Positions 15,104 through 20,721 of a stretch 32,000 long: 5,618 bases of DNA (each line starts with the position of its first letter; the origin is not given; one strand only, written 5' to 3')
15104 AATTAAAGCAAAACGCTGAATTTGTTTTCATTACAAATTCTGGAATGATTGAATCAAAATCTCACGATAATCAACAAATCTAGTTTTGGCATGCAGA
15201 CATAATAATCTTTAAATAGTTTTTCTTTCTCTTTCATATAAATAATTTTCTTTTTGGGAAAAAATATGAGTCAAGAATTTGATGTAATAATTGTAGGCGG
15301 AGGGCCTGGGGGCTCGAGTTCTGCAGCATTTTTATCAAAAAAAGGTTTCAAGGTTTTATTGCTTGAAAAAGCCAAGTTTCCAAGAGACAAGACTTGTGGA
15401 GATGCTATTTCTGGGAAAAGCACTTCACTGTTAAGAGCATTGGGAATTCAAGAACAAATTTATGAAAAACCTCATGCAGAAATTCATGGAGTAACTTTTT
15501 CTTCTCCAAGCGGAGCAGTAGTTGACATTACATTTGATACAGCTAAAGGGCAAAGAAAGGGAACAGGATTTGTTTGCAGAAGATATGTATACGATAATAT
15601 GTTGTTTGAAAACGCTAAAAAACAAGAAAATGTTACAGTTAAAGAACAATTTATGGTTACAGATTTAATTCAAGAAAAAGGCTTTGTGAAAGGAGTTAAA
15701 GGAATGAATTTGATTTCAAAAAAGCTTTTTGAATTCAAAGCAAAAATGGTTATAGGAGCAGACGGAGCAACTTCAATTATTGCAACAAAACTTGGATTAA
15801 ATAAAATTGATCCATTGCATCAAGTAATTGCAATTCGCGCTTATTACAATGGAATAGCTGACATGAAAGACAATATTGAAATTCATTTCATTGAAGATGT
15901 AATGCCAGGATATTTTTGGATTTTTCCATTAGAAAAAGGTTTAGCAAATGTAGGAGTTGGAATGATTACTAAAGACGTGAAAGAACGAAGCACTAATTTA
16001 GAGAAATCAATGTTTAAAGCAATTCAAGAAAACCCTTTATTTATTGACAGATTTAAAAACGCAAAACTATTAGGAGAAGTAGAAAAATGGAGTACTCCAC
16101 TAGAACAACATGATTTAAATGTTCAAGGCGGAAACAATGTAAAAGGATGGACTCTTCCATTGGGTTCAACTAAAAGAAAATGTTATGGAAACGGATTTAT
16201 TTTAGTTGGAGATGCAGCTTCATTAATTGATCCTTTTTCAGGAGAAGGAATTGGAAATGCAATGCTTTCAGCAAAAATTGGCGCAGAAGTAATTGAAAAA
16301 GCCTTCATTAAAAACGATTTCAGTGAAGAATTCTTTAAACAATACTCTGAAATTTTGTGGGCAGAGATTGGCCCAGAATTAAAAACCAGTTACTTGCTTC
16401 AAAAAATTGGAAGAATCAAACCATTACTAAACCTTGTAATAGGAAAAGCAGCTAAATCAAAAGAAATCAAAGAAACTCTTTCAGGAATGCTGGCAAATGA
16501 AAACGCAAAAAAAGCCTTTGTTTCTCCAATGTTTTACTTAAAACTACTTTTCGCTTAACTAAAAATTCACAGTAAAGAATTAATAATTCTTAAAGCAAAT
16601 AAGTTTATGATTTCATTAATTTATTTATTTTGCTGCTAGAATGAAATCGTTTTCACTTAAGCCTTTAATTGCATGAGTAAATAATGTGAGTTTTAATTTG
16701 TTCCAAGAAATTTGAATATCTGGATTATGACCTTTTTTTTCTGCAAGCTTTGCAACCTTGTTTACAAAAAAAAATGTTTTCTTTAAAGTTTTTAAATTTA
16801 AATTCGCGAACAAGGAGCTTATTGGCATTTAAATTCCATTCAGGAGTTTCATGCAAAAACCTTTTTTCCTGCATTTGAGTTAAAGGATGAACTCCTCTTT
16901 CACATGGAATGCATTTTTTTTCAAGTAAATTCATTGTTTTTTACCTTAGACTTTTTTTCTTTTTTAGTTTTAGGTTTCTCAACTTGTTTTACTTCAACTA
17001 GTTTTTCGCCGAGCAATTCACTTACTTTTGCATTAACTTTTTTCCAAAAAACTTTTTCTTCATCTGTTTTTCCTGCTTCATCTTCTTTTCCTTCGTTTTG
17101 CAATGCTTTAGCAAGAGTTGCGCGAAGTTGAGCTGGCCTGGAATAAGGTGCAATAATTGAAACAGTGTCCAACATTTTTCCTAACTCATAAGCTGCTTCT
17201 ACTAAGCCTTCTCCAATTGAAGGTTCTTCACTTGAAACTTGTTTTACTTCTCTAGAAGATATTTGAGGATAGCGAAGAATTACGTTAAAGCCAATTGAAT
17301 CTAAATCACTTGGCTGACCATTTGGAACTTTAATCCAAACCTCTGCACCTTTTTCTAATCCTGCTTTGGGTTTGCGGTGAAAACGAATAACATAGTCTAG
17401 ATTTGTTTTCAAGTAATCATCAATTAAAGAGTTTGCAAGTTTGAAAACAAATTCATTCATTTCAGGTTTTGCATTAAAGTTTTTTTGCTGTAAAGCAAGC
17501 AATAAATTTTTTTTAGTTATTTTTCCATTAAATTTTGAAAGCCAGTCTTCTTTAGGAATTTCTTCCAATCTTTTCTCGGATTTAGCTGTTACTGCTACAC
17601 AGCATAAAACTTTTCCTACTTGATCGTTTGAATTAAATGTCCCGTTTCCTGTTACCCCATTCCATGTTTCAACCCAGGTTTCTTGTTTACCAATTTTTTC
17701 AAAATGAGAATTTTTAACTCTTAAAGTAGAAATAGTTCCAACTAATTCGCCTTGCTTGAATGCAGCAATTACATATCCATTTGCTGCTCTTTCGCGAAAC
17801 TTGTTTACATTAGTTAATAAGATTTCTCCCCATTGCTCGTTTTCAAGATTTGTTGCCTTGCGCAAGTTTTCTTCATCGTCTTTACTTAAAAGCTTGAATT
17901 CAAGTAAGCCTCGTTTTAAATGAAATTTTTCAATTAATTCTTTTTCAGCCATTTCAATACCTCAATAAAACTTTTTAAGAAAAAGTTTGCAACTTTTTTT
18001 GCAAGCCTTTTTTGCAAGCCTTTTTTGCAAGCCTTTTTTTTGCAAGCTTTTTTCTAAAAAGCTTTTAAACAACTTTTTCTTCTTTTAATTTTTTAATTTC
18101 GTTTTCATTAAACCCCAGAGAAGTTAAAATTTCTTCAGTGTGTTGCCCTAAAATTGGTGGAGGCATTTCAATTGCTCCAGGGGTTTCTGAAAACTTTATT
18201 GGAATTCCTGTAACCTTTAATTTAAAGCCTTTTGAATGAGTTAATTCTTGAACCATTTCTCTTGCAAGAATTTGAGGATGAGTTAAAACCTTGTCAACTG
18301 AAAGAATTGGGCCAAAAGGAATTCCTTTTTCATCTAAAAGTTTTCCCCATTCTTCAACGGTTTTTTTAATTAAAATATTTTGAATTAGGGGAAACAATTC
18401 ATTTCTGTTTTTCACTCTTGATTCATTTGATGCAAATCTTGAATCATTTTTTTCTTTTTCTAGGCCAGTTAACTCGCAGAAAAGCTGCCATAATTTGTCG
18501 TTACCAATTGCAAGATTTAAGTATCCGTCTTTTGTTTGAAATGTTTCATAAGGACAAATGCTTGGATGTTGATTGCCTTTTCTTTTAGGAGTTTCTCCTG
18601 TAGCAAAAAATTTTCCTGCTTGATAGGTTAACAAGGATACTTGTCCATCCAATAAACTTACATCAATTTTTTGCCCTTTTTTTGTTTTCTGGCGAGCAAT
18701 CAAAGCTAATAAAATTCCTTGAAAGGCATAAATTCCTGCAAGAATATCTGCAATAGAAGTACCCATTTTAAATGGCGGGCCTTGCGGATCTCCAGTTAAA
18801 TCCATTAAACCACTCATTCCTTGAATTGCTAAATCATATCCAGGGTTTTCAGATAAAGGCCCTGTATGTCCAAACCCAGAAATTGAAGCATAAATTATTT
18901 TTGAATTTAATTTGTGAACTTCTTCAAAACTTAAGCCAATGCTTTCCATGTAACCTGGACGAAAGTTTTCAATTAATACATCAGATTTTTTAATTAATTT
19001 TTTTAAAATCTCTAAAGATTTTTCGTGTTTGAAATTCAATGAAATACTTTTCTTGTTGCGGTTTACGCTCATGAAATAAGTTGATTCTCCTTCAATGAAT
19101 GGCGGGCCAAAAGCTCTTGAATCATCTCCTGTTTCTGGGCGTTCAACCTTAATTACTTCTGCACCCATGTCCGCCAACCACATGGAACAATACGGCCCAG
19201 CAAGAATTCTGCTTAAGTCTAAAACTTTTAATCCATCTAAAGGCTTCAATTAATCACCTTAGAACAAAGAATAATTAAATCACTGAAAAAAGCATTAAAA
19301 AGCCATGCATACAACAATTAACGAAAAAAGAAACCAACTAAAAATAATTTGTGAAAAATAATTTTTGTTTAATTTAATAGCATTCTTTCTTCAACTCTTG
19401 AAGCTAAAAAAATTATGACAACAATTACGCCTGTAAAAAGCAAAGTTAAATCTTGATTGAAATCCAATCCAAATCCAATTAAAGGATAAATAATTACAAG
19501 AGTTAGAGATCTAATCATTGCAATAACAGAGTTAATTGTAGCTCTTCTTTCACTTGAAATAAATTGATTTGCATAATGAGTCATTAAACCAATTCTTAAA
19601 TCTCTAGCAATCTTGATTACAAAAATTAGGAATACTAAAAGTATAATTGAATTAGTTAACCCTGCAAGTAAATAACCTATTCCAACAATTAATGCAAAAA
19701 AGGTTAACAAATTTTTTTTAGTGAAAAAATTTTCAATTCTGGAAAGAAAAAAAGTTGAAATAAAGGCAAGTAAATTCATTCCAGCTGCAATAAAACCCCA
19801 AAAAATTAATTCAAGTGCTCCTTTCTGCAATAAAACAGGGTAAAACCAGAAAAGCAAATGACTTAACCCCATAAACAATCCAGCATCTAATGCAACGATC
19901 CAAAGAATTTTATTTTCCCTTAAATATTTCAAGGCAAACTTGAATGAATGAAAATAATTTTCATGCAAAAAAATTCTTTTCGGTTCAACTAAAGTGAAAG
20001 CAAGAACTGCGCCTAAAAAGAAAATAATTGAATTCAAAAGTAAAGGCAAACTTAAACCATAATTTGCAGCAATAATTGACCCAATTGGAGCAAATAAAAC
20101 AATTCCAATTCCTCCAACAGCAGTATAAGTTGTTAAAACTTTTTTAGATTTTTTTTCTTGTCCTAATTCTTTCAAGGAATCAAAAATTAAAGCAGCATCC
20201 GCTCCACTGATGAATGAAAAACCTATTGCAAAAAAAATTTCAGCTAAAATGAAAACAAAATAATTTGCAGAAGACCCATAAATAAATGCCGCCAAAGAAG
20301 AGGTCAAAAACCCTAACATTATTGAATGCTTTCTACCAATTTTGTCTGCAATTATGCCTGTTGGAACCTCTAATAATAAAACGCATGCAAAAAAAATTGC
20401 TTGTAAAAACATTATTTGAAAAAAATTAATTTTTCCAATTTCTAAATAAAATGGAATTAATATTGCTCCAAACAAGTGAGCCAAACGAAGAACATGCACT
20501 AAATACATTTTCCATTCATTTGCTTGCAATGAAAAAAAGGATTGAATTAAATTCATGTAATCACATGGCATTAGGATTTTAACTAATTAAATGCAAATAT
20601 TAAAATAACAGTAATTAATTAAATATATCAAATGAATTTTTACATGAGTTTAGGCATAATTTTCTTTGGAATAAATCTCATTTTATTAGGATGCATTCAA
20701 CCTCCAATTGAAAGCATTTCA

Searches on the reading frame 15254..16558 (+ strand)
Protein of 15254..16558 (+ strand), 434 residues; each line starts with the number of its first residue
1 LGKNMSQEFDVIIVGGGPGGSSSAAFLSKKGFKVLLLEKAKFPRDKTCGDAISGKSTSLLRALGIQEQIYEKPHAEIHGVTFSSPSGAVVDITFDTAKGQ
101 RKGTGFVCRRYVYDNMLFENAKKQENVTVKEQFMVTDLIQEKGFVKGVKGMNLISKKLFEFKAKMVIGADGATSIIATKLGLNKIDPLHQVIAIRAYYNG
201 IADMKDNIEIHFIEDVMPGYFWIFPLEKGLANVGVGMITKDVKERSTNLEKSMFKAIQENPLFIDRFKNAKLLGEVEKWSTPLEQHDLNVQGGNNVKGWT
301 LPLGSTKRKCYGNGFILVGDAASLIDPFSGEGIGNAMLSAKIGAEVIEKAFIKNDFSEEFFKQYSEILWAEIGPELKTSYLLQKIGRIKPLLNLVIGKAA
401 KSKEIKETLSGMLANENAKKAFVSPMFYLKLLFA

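Call 7: search_protein_families(library=pfam, proteins=[window:15254-16558:+], max_evalue=0.01)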
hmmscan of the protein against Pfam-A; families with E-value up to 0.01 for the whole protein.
window:15254-16558:+ (434 aa): 13 families
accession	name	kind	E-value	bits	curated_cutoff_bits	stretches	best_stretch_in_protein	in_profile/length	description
PF01494.25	FAD_binding_3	-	2.6e-20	73.4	22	1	9-185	2-171/349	FAD binding domain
PF00890.30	FAD_binding_2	-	5.4e-10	39.5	20.4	2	10-41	1-32/414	FAD binding domain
PF04820.20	Trp_halogenase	-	5e-09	36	21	1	10-68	1-62/458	Tryptophan halogenase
PF22578.2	GGR_cat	-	3.2e-08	33.8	27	1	194-251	6-66/88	Geranylgeranyl reductase catalytic domain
PF01266.30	DAO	-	2.3e-07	31.1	27.9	1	10-60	1-46/353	FAD dependent oxidoreductase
PF13450.12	NAD_binding_8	-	4.1e-07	30.6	21.9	1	13-41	1-29/68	NAD(P)-binding Rossmann-like domain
PF01134.28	GIDA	-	6.7e-07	29.1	22.1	1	10-172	1-150/391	Glucose inhibited division protein A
PF12831.13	FAD_oxidored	-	8.8e-07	29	27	1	10-175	1-149/416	FAD dependent oxidoreductase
PF07992.20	Pyr_redox_2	-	1.2e-06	28.6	26.1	1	9-177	1-114/291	Pyridine nucleotide-disulphide oxidoreductase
PF01946.23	Thi4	-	4.3e-05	23.3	26.2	1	8-39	17-49/235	Thi4 family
PF03486.20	HI0933_like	-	0.00017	21.6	50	1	10-46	2-38/244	HI0933-like protein Rossmann domain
PF00070.33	Pyr_redox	-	0.00093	20.1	22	1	11-66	2-56/82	Pyridine nucleotide-disulphide oxidoreductase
PF05834.18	Lycopene_cycl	-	0.0049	16.4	23.4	0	10-40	1-33/380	Lycopene cyclase protein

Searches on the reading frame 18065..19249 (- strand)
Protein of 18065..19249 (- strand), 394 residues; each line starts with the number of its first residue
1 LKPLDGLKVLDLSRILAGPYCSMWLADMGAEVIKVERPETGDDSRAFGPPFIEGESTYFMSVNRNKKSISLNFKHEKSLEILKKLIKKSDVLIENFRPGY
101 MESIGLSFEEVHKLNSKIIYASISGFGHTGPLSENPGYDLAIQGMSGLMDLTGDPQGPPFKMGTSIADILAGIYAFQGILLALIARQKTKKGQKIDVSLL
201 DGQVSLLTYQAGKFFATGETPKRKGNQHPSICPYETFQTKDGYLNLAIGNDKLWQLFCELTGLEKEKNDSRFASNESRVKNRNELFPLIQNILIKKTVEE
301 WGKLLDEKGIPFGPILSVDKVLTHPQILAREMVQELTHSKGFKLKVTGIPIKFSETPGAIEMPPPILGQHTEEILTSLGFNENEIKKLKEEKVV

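Call 7: search_protein_families(library=pfam, proteins=[window:18065-19249:-], max_evalue=0.01)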
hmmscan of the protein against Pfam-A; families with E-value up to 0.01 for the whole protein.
window:18065-19249:- (394 aa): 1 family
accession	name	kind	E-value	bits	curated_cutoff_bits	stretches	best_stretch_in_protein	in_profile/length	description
PF02515.22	CoA_transf_3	-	1.8e-135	452.2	23.3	1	4-371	1-366/366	CoA-transferase family III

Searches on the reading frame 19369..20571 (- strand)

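Call 7: search_protein_families(library=pfam, proteins=[window:19369-20571:-], max_evalue=0.01)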
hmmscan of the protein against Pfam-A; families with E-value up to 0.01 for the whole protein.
window:19369-20571:- (400 aa): 2 families
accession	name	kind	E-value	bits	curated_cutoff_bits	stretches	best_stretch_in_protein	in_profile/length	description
PF07690.21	MFS_1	-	8.1e-26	91.2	33.4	2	36-358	17-343/347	Major Facilitator Superfamily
PF05977.19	MFS_3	-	6.4e-07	28.6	27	1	57-317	51-315/524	Transmembrane secretion effector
